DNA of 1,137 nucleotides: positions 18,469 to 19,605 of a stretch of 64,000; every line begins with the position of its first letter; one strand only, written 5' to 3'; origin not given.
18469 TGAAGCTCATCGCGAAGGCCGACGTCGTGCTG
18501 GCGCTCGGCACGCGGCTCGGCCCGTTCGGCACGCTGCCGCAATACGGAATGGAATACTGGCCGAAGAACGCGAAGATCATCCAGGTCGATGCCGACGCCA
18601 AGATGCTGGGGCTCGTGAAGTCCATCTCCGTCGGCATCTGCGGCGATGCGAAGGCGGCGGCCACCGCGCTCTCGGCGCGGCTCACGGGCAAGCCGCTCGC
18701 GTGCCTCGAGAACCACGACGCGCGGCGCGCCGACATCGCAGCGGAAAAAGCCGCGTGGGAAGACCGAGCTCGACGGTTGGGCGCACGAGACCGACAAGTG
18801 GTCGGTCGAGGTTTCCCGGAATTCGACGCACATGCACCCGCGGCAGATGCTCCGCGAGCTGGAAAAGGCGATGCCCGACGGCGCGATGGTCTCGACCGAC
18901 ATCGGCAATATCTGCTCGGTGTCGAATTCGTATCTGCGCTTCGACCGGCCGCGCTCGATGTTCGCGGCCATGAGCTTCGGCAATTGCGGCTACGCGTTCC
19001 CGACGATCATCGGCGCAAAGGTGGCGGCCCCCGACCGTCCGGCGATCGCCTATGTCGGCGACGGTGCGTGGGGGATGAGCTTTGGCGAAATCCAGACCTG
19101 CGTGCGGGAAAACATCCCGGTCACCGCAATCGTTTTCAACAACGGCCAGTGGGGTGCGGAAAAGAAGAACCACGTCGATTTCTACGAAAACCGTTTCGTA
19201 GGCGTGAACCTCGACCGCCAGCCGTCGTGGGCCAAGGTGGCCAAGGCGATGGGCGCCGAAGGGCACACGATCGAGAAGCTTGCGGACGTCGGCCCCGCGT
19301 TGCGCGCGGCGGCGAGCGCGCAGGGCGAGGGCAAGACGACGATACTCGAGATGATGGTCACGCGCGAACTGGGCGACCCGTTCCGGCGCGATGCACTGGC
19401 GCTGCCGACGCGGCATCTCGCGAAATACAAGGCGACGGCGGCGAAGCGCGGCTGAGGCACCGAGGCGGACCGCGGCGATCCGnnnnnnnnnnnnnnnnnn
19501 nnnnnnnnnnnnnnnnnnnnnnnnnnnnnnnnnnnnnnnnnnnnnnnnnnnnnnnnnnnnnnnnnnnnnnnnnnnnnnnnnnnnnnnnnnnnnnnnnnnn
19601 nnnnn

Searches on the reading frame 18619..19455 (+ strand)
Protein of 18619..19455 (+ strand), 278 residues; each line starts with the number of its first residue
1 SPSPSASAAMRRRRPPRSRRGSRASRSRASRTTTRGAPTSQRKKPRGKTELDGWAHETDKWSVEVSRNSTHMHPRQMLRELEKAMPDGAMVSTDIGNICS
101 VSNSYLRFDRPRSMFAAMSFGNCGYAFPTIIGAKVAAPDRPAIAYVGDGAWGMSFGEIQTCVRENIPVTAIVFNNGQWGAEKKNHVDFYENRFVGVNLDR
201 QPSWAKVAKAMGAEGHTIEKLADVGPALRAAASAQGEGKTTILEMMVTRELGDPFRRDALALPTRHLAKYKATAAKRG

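Call 20: search_protein_families(library=pfam, proteins=[window:18619-19455:+], max_evalue=0.01)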
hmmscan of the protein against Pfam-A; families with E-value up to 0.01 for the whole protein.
window:18619-19455:+ (278 aa): 1 family
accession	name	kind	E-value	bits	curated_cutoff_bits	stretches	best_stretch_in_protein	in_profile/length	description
PF02775.26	TPP_enzyme_C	-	7.2e-37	126.9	21.9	1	94-235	1-142/151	Thiamine pyrophosphate enzyme, C-terminal TPP binding domain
